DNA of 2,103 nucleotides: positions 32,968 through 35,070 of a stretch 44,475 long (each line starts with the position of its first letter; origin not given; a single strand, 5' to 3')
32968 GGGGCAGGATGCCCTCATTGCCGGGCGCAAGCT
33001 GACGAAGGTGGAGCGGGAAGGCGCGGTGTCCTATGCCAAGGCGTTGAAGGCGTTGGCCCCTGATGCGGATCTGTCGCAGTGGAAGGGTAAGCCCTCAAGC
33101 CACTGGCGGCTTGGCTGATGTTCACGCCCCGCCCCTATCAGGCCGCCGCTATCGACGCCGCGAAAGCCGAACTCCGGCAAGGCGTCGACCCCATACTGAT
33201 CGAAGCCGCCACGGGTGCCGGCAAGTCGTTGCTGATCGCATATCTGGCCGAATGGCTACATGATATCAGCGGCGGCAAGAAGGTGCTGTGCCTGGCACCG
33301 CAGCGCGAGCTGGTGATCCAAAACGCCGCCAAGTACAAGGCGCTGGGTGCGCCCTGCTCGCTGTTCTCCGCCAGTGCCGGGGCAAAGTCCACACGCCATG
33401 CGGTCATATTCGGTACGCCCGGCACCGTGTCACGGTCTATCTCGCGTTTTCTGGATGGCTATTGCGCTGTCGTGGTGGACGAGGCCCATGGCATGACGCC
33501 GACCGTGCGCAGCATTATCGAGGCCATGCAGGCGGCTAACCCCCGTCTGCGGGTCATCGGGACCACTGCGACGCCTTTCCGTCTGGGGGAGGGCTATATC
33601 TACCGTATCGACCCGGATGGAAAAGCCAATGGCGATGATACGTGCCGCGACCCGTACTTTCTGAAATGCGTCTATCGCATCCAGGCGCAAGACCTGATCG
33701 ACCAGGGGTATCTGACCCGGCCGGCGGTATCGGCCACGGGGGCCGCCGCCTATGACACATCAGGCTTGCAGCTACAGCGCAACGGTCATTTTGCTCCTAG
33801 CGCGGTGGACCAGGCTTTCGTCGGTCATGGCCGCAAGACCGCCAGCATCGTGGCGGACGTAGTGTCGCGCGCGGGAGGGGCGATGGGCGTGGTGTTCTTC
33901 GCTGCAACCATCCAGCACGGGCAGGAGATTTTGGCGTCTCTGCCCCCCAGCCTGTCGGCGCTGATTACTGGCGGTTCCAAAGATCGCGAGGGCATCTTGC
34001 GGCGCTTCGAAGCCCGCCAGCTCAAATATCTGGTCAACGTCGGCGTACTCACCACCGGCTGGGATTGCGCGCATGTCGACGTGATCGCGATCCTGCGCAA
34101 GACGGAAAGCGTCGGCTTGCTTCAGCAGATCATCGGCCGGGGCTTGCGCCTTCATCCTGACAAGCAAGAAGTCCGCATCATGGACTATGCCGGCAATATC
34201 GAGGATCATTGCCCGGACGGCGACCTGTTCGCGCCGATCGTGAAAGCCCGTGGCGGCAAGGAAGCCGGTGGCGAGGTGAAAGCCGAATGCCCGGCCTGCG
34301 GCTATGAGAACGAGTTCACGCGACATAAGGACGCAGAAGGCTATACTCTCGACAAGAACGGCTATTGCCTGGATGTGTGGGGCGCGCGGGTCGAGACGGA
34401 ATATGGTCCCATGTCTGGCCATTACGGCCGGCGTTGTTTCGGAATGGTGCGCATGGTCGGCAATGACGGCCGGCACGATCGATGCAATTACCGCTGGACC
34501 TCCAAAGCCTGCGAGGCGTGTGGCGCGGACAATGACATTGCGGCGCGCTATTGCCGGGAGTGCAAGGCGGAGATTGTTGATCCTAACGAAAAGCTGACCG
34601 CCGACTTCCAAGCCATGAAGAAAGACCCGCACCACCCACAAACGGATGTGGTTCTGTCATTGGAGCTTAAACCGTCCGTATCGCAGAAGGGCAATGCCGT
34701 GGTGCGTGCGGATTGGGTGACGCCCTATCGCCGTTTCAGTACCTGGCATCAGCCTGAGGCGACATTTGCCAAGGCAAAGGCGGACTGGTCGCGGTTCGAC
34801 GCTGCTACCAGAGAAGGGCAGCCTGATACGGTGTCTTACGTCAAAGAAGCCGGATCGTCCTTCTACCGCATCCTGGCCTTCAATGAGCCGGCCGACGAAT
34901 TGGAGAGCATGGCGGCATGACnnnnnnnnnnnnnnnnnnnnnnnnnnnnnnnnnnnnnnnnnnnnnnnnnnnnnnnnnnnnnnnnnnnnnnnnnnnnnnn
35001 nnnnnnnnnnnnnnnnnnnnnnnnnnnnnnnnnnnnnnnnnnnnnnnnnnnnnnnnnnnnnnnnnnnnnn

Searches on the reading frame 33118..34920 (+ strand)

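Call 10: search_protein_families(library=pfam, proteins=[window:33118-34920:+], max_evalue=0.01)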
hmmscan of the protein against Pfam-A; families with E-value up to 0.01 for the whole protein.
window:33118-34920:+ (600 aa): 9 families
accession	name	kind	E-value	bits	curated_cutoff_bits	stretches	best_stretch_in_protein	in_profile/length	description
PF04851.21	ResIII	-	2.7e-18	66.9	22.5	1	2-155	2-164/164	Type III restriction enzyme, res subunit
PF00270.35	DEAD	-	2.9e-16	60.1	26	1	5-154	1-161/167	DEAD/DEAH box helicase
PF00271.37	Helicase_C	-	1.6e-06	28.7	23.5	1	261-345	21-109/110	Helicase conserved C-terminal domain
PF24463.1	DUF7577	-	3.1e-06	27.1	28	1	464-483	4-23/27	Domain of unknown function (DUF7577)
PF13245.12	AAA_19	-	9.2e-05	23.1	25.1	1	24-148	12-124/134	AAA domain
PF18766.7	SWI2_SNF2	-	0.0002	21.5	26.7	1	8-155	2-157/221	SWI2/SNF2 ATPase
PF25199.1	nSTAND_NTPase5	-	0.0031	17.8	34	0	18-70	36-87/145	Novel STAND NTPase 5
PF12773.13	DZR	-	0.0046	17.5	27.3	0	455-482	17-44/45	Double zinc ribbon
PF13604.12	AAA_30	-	0.0058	16.8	27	0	19-149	14-124/191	AAA domain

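Call 11: search_protein_families(library=phrogs, proteins=[window:33118-34920:+], max_evalue=0.001)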
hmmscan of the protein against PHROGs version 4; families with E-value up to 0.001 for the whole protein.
window:33118-34920:+ (600 aa): 8 families
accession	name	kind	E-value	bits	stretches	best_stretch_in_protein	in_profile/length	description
phrog_16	-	DNA, RNA and nucleotide metabolism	9.7e-75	253.4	1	1-551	270-720/986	DNA helicase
phrog_16694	-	unknown function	2.3e-13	50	1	271-357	585-674/1010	-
phrog_9690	-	DNA, RNA and nucleotide metabolism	1.3e-11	45.1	1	110-360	36-271/306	DNA helicase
phrog_34481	-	unknown function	8.2e-10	39.7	1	3-95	30-120/132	-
phrog_2488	-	DNA, RNA and nucleotide metabolism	2.1e-09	37.7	1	5-75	20-93/579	DNA helicase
phrog_16259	-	DNA, RNA and nucleotide metabolism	8.1e-09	36.2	1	2-130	116-241/330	DNA helicase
phrog_62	-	DNA, RNA and nucleotide metabolism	1.2e-05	23.9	0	2-67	695-753/1881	DNA helicase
phrog_11902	-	unknown function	0.00034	19.8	1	288-359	492-561/1000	-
